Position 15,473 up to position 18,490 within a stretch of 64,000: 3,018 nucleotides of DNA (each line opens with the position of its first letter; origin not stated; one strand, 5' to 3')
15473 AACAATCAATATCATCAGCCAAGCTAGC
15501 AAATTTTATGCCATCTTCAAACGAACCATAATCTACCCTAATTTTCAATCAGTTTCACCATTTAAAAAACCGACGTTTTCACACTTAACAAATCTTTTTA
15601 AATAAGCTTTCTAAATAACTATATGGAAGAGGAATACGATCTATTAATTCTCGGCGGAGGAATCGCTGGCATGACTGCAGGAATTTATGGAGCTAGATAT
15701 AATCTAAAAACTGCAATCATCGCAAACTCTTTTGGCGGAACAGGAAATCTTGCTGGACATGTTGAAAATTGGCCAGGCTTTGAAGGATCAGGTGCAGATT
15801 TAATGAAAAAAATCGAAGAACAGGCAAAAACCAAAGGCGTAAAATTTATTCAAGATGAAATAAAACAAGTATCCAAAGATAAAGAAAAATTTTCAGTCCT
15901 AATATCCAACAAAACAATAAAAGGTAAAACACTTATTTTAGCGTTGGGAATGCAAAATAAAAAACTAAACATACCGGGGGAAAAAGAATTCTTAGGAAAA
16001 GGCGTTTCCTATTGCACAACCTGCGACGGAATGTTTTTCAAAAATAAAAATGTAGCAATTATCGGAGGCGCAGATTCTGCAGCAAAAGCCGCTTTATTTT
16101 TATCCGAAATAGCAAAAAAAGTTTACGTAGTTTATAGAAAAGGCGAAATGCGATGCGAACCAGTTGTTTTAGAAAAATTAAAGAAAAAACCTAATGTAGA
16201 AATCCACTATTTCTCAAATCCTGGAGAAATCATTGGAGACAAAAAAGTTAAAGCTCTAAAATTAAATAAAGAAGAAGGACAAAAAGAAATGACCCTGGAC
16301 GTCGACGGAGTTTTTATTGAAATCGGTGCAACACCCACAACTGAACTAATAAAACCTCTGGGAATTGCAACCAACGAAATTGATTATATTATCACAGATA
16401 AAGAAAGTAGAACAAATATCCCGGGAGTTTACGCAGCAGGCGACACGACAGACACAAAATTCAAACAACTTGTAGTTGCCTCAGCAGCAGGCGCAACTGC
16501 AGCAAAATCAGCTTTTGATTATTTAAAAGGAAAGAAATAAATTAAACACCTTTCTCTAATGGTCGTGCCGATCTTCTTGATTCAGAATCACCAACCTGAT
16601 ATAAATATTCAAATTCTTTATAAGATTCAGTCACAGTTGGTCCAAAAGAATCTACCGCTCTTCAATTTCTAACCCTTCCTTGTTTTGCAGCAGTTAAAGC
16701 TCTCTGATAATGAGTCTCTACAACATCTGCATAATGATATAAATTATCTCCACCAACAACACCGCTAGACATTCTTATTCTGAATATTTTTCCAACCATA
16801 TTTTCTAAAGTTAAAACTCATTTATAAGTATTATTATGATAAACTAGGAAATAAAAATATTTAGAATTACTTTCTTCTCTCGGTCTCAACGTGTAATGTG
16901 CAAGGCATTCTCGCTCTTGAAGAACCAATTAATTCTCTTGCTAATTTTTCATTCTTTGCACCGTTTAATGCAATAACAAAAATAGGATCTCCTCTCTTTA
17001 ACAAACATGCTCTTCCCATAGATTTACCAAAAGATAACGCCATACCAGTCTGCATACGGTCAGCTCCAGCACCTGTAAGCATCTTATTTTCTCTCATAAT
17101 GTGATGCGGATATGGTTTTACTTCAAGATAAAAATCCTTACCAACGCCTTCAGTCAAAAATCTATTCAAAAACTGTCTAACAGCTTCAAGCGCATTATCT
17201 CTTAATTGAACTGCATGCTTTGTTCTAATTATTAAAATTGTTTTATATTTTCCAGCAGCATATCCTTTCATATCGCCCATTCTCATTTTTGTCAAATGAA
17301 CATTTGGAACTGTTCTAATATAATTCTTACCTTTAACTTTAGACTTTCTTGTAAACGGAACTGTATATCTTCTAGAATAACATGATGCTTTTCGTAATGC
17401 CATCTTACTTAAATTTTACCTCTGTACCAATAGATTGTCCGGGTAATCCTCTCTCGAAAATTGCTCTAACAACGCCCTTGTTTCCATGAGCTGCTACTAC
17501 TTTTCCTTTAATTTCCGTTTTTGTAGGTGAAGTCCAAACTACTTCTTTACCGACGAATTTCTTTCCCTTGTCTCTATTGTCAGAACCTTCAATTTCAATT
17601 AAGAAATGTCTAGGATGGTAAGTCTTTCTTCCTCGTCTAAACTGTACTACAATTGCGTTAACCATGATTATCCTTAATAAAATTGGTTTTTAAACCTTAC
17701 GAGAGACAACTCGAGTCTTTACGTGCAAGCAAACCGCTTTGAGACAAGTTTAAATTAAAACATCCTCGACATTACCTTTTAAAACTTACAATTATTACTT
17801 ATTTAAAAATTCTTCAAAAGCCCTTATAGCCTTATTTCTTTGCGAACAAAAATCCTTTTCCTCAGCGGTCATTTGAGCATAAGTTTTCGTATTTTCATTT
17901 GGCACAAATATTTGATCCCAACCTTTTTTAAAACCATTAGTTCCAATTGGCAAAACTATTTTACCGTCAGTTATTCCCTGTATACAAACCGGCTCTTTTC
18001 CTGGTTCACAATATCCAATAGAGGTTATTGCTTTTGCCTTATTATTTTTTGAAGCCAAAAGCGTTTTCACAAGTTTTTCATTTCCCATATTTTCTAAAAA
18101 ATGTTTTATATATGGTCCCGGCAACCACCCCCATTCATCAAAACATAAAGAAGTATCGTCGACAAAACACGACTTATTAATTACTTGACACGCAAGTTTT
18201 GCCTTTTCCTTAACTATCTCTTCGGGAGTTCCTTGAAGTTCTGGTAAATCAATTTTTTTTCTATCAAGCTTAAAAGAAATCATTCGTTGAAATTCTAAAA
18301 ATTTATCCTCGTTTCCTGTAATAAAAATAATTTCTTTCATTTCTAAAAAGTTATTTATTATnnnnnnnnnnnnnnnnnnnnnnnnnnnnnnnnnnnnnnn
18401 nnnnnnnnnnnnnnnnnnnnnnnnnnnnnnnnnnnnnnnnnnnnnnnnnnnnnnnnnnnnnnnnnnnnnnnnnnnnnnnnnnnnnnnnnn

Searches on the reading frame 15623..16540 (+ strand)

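Call 18: search_protein_families(library=pfam, proteins=[window:15623-16540:+])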
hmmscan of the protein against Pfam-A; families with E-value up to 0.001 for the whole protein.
window:15623-16540:+ (305 aa): 5 families
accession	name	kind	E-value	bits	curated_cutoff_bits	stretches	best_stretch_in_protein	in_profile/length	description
PF07992.20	Pyr_redox_2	-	2.2e-47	162.3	26.1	1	5-290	1-291/291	Pyridine nucleotide-disulphide oxidoreductase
PF13738.12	Pyr_redox_3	-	4.7e-21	75.8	30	1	77-273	101-305/305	Pyridine nucleotide-disulphide oxidoreductase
PF00070.33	Pyr_redox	-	2.6e-13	50.7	22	1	143-215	1-80/82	Pyridine nucleotide-disulphide oxidoreductase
PF00890.30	FAD_binding_2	-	3.9e-06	26.7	20.4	0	6-42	1-37/414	FAD binding domain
PF01266.30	DAO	-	0.00016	21.8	27.9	0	6-46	1-45/353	FAD dependent oxidoreductase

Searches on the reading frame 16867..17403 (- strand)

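Call 62: search_protein_families(library=pfam, proteins=[window:16867-17403:-], max_evalue=0.01)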
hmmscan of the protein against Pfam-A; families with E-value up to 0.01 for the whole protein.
window:16867-17403:- (178 aa): 1 family
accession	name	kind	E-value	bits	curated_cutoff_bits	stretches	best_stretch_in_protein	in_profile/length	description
PF00252.24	Ribosomal_L16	-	3.2e-19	69.6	27.9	1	19-170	8-129/132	Ribosomal protein L16p/L10e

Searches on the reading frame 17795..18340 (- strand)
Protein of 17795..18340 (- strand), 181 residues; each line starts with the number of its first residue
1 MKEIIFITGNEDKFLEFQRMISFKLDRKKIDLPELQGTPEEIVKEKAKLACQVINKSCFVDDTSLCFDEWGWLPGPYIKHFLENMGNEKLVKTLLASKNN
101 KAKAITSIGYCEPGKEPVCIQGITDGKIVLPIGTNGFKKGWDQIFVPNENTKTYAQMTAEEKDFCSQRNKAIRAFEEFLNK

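Call 62: search_protein_families(library=pfam, proteins=[window:17795-18340:-], max_evalue=0.01)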
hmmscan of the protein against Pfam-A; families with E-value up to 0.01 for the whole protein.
window:17795-18340:- (181 aa): 1 family
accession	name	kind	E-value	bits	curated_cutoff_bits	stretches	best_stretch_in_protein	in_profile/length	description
PF01725.21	Ham1p_like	-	4.6e-45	154.2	22.5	1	4-177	1-185/186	Ham1 family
